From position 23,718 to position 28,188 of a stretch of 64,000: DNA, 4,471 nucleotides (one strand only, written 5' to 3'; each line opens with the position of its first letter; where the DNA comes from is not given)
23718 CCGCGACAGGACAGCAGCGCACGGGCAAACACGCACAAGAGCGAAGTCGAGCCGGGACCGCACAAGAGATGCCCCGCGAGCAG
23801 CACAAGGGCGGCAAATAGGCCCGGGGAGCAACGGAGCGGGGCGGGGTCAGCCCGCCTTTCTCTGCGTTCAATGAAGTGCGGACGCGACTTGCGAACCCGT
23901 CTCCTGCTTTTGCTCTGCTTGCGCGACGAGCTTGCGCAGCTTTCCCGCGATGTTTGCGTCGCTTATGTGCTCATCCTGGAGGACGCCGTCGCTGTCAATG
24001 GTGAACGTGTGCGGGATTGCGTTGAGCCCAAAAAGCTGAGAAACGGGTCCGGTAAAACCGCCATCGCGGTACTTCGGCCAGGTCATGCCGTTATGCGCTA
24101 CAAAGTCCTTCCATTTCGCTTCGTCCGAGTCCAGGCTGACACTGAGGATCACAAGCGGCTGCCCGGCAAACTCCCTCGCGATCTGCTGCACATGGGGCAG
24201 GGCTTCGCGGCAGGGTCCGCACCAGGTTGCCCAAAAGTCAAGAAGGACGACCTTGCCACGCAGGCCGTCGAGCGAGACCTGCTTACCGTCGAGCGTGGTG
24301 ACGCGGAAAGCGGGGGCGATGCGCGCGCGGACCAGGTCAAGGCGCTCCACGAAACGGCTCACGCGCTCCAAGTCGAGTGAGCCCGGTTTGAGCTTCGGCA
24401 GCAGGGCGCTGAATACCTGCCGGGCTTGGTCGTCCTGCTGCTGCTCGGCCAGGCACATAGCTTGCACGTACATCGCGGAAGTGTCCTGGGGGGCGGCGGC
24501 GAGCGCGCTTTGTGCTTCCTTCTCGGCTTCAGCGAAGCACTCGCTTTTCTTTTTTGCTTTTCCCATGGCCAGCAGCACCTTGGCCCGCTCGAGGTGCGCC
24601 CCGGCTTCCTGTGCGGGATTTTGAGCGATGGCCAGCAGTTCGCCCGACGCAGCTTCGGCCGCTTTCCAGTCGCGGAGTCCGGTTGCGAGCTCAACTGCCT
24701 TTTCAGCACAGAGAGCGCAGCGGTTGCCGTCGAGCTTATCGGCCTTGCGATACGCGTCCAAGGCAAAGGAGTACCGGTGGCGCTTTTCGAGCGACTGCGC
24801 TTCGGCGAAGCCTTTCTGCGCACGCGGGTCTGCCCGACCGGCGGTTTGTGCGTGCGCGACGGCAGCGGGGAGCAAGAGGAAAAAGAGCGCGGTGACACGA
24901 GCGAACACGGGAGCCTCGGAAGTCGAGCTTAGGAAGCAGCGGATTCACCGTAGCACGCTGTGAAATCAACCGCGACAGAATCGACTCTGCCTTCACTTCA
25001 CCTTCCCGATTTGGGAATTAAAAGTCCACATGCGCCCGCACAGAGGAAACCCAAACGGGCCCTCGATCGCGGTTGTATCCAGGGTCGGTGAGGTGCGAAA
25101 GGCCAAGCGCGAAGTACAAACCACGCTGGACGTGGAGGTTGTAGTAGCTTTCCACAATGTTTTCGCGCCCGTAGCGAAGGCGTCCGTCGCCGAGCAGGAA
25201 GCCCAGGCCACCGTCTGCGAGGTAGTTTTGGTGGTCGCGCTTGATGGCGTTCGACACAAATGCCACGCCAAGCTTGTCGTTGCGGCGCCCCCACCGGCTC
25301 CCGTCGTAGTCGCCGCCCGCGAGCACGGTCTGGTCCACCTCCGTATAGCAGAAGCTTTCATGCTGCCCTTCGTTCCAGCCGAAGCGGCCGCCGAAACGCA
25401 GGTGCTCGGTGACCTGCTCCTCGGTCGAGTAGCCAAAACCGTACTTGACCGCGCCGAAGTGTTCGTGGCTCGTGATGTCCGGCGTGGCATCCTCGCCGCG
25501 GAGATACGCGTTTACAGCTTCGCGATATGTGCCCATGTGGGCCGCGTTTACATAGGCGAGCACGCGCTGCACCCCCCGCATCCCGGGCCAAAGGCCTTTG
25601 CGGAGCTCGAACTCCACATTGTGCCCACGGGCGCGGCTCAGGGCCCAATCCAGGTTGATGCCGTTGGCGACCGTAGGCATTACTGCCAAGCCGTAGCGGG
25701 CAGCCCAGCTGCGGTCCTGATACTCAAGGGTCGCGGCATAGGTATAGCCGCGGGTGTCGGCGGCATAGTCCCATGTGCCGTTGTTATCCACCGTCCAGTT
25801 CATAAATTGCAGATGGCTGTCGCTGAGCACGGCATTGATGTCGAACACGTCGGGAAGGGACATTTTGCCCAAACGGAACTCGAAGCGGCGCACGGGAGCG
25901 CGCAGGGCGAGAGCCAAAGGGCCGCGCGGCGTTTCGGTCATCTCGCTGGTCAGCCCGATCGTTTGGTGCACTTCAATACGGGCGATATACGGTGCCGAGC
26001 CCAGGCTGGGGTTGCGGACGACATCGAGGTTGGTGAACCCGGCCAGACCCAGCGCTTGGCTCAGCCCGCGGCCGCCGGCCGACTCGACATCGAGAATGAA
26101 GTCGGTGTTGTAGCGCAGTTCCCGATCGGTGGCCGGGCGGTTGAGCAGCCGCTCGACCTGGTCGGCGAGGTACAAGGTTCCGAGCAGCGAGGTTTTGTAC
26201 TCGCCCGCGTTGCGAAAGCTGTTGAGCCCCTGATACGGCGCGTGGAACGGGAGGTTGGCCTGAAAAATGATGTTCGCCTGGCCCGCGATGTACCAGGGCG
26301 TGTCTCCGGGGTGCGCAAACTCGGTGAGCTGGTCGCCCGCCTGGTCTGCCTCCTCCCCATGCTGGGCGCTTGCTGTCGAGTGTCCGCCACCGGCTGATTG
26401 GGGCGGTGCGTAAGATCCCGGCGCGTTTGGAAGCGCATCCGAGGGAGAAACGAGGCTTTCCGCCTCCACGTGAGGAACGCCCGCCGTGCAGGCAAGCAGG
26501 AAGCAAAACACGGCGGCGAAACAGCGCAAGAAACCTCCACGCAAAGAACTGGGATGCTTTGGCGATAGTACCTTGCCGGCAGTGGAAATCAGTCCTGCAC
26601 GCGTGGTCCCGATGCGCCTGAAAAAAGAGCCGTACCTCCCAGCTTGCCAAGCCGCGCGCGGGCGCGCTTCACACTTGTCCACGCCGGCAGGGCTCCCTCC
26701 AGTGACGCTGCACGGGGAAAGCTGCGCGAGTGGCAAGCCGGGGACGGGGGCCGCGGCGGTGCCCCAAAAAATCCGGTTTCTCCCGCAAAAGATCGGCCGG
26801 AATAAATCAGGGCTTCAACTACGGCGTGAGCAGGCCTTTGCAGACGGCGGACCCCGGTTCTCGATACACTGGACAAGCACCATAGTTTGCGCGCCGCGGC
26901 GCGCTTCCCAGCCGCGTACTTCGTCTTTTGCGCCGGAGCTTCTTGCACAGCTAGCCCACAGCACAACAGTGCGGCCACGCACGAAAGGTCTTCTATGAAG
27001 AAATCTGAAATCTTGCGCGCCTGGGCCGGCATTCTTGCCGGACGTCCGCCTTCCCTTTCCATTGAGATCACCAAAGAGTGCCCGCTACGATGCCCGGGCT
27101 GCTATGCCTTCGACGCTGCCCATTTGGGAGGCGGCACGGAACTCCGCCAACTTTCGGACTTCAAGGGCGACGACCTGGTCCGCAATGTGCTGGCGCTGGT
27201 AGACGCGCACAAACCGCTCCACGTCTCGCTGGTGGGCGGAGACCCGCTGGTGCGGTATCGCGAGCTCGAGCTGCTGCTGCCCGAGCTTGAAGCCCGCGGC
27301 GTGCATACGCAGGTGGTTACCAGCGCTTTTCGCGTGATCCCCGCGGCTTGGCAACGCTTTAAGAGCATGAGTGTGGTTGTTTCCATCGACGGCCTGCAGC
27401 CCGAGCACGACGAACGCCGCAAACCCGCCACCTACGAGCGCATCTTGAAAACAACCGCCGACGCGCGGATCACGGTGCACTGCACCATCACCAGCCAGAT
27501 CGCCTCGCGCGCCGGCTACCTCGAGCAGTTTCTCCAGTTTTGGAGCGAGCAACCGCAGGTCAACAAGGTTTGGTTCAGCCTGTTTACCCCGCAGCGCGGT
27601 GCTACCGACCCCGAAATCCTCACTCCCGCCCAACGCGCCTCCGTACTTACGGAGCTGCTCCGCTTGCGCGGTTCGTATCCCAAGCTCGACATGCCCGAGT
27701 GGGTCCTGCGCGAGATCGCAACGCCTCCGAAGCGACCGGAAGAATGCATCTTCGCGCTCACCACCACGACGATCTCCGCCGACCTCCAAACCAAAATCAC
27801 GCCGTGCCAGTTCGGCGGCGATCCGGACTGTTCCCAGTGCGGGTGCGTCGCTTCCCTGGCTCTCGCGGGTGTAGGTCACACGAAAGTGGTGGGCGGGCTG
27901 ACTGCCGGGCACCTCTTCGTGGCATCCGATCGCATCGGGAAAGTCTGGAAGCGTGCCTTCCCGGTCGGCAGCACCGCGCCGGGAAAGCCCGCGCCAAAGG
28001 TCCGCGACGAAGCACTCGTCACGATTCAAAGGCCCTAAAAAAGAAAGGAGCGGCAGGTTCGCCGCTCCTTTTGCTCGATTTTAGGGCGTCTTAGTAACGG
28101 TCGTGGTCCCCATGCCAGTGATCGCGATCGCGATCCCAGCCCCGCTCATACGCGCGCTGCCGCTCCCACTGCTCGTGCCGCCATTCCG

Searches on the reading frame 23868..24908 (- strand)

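Call 54: search_protein_families(library=pfam, proteins=[window:23868-24908:-], max_evalue=0.00001)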
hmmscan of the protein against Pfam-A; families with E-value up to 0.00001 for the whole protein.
window:23868-24908:- (346 aa): 5 families
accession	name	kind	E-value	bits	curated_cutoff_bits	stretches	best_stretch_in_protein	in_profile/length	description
PF00578.27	AhpC-TSA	-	2.1e-20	73.4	26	1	197-311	4-122/124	AhpC/TSA family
PF08534.16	Redoxin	-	2.9e-18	66.5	26.6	1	198-317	6-135/148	Redoxin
PF13905.12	Thioredoxin_8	-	1.3e-15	57.9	27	1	218-308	1-92/94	Thioredoxin-like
PF00085.26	Thioredoxin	-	2.4e-09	37.6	23.5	1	219-264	19-63/103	Thioredoxin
PF13432.12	TPR_16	-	1.3e-06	29.1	32.7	1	113-176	1-63/65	Tetratricopeptide repeat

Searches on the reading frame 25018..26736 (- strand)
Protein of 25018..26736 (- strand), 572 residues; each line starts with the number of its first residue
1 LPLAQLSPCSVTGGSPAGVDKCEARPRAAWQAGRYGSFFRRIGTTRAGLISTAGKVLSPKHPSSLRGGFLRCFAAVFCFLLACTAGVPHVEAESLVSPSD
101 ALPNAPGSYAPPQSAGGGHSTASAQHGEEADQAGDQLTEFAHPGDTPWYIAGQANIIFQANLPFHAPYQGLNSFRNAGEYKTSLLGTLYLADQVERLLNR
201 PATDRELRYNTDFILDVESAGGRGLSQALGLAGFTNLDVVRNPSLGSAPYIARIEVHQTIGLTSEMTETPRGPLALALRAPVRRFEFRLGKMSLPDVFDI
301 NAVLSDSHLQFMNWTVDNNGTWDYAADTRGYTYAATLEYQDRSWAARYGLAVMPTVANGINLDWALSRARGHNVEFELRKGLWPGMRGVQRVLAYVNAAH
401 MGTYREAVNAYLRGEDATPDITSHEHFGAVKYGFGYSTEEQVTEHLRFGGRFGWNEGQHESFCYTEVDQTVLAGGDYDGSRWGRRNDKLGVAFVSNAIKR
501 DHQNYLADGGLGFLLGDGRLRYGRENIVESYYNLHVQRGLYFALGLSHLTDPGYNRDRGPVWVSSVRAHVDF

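Call 54: search_protein_families(library=pfam, proteins=[window:25018-26736:-], max_evalue=0.00001)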
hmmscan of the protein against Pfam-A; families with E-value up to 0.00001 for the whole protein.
window:25018-26736:- (572 aa): 1 family
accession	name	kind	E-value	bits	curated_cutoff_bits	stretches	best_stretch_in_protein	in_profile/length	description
PF04966.18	OprB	-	3.1e-25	89.8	22.9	1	283-572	79-372/372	Carbohydrate-selective porin, OprB family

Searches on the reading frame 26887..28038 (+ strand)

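Call 54: search_protein_families(library=pfam, proteins=[window:26887-28038:+], max_evalue=0.00001)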
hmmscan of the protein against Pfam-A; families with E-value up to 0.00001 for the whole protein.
window:26887-28038:+ (383 aa): 1 family
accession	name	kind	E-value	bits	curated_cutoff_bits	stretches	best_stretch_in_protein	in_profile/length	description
PF04055.27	Radical_SAM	-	2e-11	44.7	29.5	1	59-194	1-137/166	Radical SAM superfamily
